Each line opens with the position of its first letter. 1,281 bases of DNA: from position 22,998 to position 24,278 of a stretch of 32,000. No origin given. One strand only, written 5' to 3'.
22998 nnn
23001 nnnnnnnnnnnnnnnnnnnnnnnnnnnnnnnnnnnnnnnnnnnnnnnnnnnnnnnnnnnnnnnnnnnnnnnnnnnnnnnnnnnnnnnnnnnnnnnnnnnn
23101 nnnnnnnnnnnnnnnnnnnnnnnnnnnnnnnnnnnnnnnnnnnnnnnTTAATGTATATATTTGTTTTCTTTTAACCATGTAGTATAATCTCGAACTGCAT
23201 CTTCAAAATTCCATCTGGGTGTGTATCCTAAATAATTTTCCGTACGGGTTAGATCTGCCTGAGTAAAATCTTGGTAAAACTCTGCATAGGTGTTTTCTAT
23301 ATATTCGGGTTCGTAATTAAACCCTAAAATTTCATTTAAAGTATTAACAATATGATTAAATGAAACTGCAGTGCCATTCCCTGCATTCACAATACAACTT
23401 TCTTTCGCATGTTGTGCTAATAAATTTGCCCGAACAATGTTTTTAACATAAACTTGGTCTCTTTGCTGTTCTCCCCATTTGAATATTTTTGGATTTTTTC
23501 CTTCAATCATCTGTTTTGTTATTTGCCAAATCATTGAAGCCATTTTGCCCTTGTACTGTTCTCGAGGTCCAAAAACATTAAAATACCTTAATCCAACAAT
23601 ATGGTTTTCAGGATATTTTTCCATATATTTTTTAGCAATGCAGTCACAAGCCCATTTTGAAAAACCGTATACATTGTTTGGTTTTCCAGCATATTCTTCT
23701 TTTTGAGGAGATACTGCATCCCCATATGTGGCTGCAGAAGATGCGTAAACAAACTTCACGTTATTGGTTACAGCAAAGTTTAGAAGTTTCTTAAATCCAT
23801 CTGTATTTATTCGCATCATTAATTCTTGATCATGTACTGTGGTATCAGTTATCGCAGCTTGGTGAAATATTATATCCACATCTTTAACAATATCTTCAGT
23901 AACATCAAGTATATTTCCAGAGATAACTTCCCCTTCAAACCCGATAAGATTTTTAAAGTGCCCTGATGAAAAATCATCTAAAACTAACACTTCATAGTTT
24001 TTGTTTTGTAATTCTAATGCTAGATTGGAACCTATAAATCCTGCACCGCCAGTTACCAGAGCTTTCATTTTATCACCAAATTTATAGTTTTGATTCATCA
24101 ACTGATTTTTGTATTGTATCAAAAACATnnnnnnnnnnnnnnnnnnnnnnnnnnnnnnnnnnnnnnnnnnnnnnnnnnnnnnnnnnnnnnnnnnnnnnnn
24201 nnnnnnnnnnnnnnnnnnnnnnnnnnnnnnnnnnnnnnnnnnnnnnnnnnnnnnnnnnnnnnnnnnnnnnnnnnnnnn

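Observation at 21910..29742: Complete ADP-L-glycero-beta-D-manno-heptose pathway plus GT9 heptosyltransferase homologues in a methanogen glycan operon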

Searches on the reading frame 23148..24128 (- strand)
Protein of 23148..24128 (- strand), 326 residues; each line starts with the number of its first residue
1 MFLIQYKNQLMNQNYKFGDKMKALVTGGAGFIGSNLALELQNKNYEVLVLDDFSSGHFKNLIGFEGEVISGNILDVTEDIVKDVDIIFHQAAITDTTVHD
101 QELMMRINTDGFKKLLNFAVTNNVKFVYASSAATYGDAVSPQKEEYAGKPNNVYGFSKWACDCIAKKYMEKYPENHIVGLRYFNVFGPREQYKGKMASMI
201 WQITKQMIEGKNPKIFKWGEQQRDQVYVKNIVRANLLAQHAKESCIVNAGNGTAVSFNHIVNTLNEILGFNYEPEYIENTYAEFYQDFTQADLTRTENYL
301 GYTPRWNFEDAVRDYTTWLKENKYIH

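Call 5: search_protein_families(library=pfam, proteins=[window:23148-24125:-], max_evalue=0.01)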
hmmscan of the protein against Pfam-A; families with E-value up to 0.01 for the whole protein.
window:23148-24125:- (325 aa): 8 families
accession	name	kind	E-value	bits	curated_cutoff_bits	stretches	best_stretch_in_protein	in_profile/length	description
PF01370.27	Epimerase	-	5.2e-45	154.2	20.9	1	22-247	1-238/240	NAD dependent epimerase/dehydratase family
PF16363.11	GDP_Man_Dehyd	-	6.6e-34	118.3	27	1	23-313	1-331/332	GDP-mannose 4,6 dehydratase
PF01073.25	3Beta_HSD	-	6.5e-17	61.9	22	1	23-239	1-230/280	3-beta hydroxysteroid dehydrogenase/isomerase family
PF07993.18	NAD_binding_4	-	7.5e-12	45.4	20.1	1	77-172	83-198/258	Male sterility protein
PF04321.23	RmlD_sub_bind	-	1.1e-11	44.8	27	1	20-170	1-142/287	RmlD substrate binding domain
PF02719.21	Polysacc_synt_2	-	8.9e-08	32.1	20.2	1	23-188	2-175/293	Polysaccharide biosynthesis protein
PF02826.25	2-Hacid_dh_C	-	0.0033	17.2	25.1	0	228-265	106-143/178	D-isomer specific 2-hydroxyacid dehydrogenase, NAD binding domain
PF00056.29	Ldh_1_N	-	0.0064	17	27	0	21-108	2-95/141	lactate/malate dehydrogenase, NAD binding domain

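Call 6: search_protein_families(library=ncbifam, proteins=[window:23148-24125:-], max_evalue=0.01)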
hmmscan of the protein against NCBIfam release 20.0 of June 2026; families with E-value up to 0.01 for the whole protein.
window:23148-24125:- (325 aa): 36 families (the best 25 are shown)
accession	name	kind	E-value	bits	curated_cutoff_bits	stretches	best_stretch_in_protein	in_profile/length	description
TIGR02197.1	heptose_epim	equivalog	1.4e-89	300.4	274.6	1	23-320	2-315/316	ADP-glyceromanno-heptose 6-epimerase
NF008360.0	PRK11150.1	equivalog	1.6e-55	188.5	452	1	23-320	3-308/310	ADP-glyceromanno-heptose 6-epimerase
TIGR01179.1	galE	equivalog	3.1e-32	111.7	262.3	1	22-322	2-329/332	UDP-glucose 4-epimerase GalE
NF011728.1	PRK15181.1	equivalog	5.9e-32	111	760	1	21-318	17-337/348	Vi polysaccharide biosynthesis UDP-N-acetylglucosaminuronic acid C-4 epimerase TviC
TIGR01181.1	dTDP_gluc_dehyt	equivalog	1.2e-25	90.3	365.1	1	22-322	2-315/321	dTDP-glucose 4,6-dehydratase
TIGR04180.1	EDH_00030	hypoth_equivalog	4.4e-22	78.5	475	1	23-271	2-260/297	NAD-dependent 4,6-dehydratase LegB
TIGR03466.1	HpnA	hypoth_equivalog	1.3e-20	73.6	367.65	1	20-158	1-146/327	hopanoid-associated sugar epimerase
NF043036.1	ErythonDh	equivalog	6e-19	68.4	325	1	20-169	1-165/321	D-erythronate dehydrogenase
NF007956.0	PRK10675.1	subfamily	2.5e-14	53.1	394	1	20-188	1-184/338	UDP-glucose 4-epimerase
TIGR01746.1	Thioester-redct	subfamily_domain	4.6e-14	52.4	213.35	1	78-274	84-287/371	thioester reductase domain-containing protein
NF042423.1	oxyalk_red_Shew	equivalog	2.2e-11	43.4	580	1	21-242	10-225/331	2-alkyl-3-oxoalkanoate reductase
NF042422.1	oxyalk_red_OleD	equivalog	6.2e-11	42.2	580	1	20-255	1-232/329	2-alkyl-3-oxoalkanoate reductase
NF047922.1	GDPFucSynFcl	equivalog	9.4e-09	35.1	500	1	149-319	130-302/308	GDP-L-fucose synthase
TIGR01214.1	rmlD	equivalog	1.3e-08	34.3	224.05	1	22-170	2-141/285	dTDP-4-dehydrorhamnose reductase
NF008872.0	PRK11908.1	equivalog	3e-08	33.1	294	1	20-315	2-332/349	bifunctional UDP-4-keto-pentose/UDP-xylose synthase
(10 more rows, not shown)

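Call 9: find_encoding_contigs(protein=window:23148-24128:-, flank=10000, max_places=6)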
Protein window:23148-24128:- (326 aa): 2 contigs read that carry it; 2 places shown.
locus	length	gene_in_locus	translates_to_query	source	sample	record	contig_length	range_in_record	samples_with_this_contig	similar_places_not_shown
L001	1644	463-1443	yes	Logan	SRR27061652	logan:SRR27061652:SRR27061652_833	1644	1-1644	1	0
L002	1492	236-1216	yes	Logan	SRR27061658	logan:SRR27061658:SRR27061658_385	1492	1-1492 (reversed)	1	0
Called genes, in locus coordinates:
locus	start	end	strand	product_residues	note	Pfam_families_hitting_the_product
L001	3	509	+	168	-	?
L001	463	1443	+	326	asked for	PF04321:RmlD_sub_bind, PF01073:3Beta_HSD, PF01370:Epimerase, PF02719:Polysacc_synt_2 (weak), PF16363:GDP_Man_Dehyd, PF07993:NAD_binding_4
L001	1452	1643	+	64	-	?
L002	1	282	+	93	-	?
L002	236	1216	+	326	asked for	PF04321:RmlD_sub_bind, PF01073:3Beta_HSD, PF01370:Epimerase, PF02719:Polysacc_synt_2 (weak), PF16363:GDP_Man_Dehyd, PF07993:NAD_binding_4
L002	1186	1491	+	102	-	?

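Call 34: search_solved_structures(query=window:23148-24125:-, max_evalue=1e-10, show_alignments=1)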
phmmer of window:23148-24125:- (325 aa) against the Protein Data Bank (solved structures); distinct sequences matched with E-value up to 1e-10: 68 (the best 60 are shown).
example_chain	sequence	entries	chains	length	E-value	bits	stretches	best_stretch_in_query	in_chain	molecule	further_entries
3sxp_A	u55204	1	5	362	1.4e-65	224.9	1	21-316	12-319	ADP-L-glycero-D-mannoheptose-6-epimerase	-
1eq2_A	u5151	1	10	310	2.7e-46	161.6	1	23-320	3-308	ADP-L-GLYCERO-D-MANNOHEPTOSE 6-EPIMERASE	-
2x6t_A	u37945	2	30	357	7.4e-46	160.1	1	22-320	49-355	ADP-L-GLYCERO-D-MANNO-HEPTOSE-6-EPIMERASE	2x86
6dnt_A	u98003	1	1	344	3.3e-39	138.3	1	21-318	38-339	NAD-dependent epimerase/dehydratase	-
3ru7_A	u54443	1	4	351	3.1e-37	131.8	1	14-317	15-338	WbgU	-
3ru9_A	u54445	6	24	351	3.7e-37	131.6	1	14-317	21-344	WbgU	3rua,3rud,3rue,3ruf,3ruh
3lu1_A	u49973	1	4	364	4.2e-37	131.4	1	14-317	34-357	WbgU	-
3ruc_A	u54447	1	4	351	4.2e-37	131.4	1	14-317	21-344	WbgU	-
4ej0_A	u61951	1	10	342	7.5e-37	130.5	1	16-318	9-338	ADP-L-glycero-D-manno-heptose-6-epimerase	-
1sb8_A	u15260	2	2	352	3e-35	125.3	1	23-311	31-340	wbpP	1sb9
4zrm_A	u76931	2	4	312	4.5e-35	124.7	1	17-312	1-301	UDP-glucose 4-epimerase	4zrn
10ke_A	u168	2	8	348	3e-33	118.7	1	20-311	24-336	Capsular polysaccharide biosynthesis protein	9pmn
6kv9_A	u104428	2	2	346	6.9e-26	94.5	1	22-319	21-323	MoeE5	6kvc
8rdg_A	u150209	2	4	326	1.6e-25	93.4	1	20-313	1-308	SDR family NAD(P)-dependent oxidoreductase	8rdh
8rdi_A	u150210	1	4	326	5.6e-25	91.5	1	20-313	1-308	SDR family NAD(P)-dependent oxidoreductase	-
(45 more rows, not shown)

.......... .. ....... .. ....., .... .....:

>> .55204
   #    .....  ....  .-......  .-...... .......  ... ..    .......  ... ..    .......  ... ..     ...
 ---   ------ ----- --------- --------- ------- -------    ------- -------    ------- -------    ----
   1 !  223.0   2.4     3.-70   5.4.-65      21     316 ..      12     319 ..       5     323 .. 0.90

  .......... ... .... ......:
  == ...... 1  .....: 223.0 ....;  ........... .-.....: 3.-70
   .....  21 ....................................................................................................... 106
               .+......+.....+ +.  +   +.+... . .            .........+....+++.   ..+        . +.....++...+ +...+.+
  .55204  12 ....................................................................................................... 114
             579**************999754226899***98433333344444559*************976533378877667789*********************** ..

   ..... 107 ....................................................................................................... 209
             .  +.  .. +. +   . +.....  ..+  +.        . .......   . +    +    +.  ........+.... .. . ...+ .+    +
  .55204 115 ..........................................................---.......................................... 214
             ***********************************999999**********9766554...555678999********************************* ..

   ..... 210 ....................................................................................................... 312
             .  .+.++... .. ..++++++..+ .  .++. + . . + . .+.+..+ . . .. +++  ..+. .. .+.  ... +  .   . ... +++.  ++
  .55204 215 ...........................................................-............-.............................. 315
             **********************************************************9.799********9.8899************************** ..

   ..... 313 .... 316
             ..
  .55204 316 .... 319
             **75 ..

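Call 50: find_homologous_proteins(query=window:23151-24068:-, max_evalue=1e-20)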
Query window:23151-24068:- (306 aa): 7922 proteins with E <= 1e-20 among 8000 candidates; the best 120 are listed.
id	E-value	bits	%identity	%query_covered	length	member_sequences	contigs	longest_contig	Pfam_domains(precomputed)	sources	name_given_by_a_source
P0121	4.6e-207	704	100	100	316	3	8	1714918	PF04321.24,PF16363.12,PF02719.22,PF01073.26,PF07993.19,PF01370.28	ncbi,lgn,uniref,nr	ncbi:ADP-L-glycero-D-manno-heptose-6-epimerase [Methanococcus maripaludis]|uniref:ADP-L-glycero-D-ma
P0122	3.7e-163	560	76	100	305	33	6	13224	PF04321.24,PF16363.12,PF02719.22,PF01073.26,PF07993.19,PF01370.28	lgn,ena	-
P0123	1.0e-161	555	76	100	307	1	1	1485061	PF04321.24,PF16363.12,PF02719.22,PF01073.26,PF07993.19,PF01370.28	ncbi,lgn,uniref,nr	ncbi:ADP-L-glycero-D-manno-heptose-6-epimerase [Methanocaldococcus fervens AG86]|uniref:ADP-L-glycer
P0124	1.0e-161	555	76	100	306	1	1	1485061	PF04321.24,PF16363.12,PF02719.22,PF01073.26,PF07993.19,PF01370.28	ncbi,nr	ncbi:ADP-glyceromanno-heptose 6-epimerase [Methanocaldococcus fervens]|nr:ADP-glyceromanno-heptose 6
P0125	7.1e-160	549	75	100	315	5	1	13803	PF04321.24,PF16363.12,PF02719.22,PF01073.26,PF07993.19,PF01370.28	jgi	-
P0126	1.2e-159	549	75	100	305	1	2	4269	PF04321.24,PF16363.12,PF02719.22,PF01073.26,PF07993.19,PF01370.28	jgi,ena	jgi:ADP-L-glycero-D-manno-heptose 6-epimerase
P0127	2.1e-159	548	74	100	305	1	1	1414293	PF04321.24,PF16363.12,PF02719.22,PF01073.26,PF07993.19,PF01370.28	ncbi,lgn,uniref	ncbi:ADP-glyceromanno-heptose 6-epimerase [Methanocaldococcus indicus]|uniref:ADP-glyceromanno-hepto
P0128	1.4e-158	545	75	100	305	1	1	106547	PF04321.24,PF16363.12,PF02719.22,PF01073.26,PF07993.19,PF01370.28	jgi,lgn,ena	-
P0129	1.3e-157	542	74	100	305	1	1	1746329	PF04321.24,PF16363.12,PF02719.22,PF01073.26,PF07993.19,PF01370.28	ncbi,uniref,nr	ncbi:ADP-L-glycero-D-manno-heptose-6-epimerase [Methanocaldococcus vulcanius M7]|uniref:ADP-L-glycer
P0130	1.8e-157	541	74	100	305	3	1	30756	PF04321.24,PF16363.12,PF02719.22,PF01073.26,PF07993.19,PF01370.28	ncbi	-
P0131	1.8e-156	538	75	100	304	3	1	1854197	PF04321.24,PF16363.12,PF02719.22,PF01073.26,PF07993.19,PF01370.28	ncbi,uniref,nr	ncbi:ADP-glyceromanno-heptose 6-epimerase [Methanotorris igneus]|uniref:ADP-L-glycero-D-manno-heptos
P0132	2.0e-156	538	71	100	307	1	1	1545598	PF04321.24,PF16363.12,PF02719.22,PF01073.26,PF07993.19,PF01370.28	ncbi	ncbi:ADP-glyceromanno-heptose 6-epimerase [Methanocaldococcus sp. 28A]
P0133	5.0e-153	527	72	100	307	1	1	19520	PF04321.24,PF16363.12,PF02719.22,PF01073.26,PF07993.19,PF01370.28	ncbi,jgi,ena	-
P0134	7.7e-153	526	73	97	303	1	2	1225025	PF04321.24,PF16363.12,PF02719.22,PF01073.26,PF07993.19,PF01370.28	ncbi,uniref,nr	ncbi:ADP-glyceromanno-heptose 6-epimerase [Methanotorris formicicus]|uniref:ADP-L-glycero-D-manno-he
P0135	8.6e-153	526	72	100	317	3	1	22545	PF04321.24,PF16363.12,PF02719.22,PF01073.26,PF07993.19,PF01370.28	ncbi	-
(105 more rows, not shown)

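Call 58: find_encoding_contigs(protein=P0129, flank=9000, max_places=2)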
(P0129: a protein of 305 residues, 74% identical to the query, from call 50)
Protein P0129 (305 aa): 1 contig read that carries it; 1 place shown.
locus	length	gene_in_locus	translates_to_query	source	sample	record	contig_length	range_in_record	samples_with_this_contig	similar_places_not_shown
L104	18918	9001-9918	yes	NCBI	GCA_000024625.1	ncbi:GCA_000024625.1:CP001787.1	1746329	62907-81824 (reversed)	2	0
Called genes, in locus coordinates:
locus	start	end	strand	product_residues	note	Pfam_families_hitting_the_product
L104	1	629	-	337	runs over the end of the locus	PF01916:DS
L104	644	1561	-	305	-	PF18301:preATP-grasp_3, PF02655:ATP-grasp_3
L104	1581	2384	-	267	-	PF01408:GFO_IDH_MocA, PF03447:NAD_binding_3, PF03807:F420_oxidored (weak), PF01958:Asp_DH_C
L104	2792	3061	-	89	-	PF05239:PRC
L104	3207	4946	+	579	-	PF00459:Inositol_P, PF01513:NAD_kinase, PF20143:NAD_kinase_C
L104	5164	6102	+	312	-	-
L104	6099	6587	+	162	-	-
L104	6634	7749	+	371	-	PF01075:Glyco_transf_9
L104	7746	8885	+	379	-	PF13477:Glyco_trans_4_2, PF13439:Glyco_transf_4, PF13579:Glyco_trans_4_4, PF20706:GT4-conflict, PF00534:Glycos_transf_1, PF13692:Glyco_trans_1_4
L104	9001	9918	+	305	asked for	PF01073:3Beta_HSD, PF01370:Epimerase, PF02719:Polysacc_synt_2 (faint), PF04321:RmlD_sub_bind, PF16363:GDP_Man_Dehyd, PF07993:NAD_binding_4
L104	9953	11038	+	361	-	PF01075:Glyco_transf_9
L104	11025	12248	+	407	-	PF13439:Glyco_transf_4 (weak), PF00534:Glycos_transf_1, PF13692:Glyco_trans_1_4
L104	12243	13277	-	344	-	PF00535:Glycos_transf_2, PF10111:Glyco_tranf_2_2, PF13641:Glyco_tranf_2_3 (weak), PF02709:Glyco_transf_7C (faint), PF13632:Glyco_trans_2_3 (weak)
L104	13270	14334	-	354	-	PF13524:Glyco_trans_1_2 (weak)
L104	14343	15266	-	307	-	PF00685:Sulfotransfer_1, PF13469:Sulfotransfer_3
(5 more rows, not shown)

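Call 59: find_encoding_contigs(protein=P0131, flank=9000, max_places=2)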
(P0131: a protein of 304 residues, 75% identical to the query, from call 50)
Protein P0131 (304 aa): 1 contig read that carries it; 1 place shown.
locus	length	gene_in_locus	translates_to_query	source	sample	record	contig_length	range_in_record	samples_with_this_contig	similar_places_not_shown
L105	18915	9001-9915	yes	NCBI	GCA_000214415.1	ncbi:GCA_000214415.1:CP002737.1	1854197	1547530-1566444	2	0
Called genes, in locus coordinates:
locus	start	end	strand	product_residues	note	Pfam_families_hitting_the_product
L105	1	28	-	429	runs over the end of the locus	PF01882:DUF58 (weak)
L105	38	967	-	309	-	PF00493:MCM, PF20030:bpMoxR, PF01078:Mg_chelatase (faint), PF05496:RuvB_N (weak), PF00004:AAA, PF07726:AAA_3, PF07728:AAA_5, PF17863:AAA_lid_2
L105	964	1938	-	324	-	PF09822:ABC_transp_aux (faint), PF14258:DUF4350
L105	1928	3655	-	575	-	-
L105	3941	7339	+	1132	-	PF04122:CW_binding_2 (weak), PF18911:PKD_4 (weak), PF00801:PKD (weak), PF18911:PKD_4 (weak)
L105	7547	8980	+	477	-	PF27332:TP_0781 (faint)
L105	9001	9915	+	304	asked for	PF01073:3Beta_HSD, PF01370:Epimerase, PF02719:Polysacc_synt_2 (faint), PF04321:RmlD_sub_bind, PF16363:GDP_Man_Dehyd, PF07993:NAD_binding_4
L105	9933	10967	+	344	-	PF01073:3Beta_HSD (weak), PF01370:Epimerase, PF02719:Polysacc_synt_2, PF04321:RmlD_sub_bind, PF16363:GDP_Man_Dehyd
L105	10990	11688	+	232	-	PF00535:Glycos_transf_2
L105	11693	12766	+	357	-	PF13439:Glyco_transf_4, PF13579:Glyco_trans_4_4 (weak), PF20706:GT4-conflict (weak), PF00534:Glycos_transf_1, PF13692:Glyco_trans_1_4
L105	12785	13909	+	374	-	PF13439:Glyco_transf_4, PF20706:GT4-conflict, PF00534:Glycos_transf_1, PF13692:Glyco_trans_1_4, PF13524:Glyco_trans_1_2, PF00982:Glyco_transf_20 (weak)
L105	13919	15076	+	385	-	PF01075:Glyco_transf_9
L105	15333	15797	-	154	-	-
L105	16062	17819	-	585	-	-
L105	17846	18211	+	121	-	PF07760:DUF1616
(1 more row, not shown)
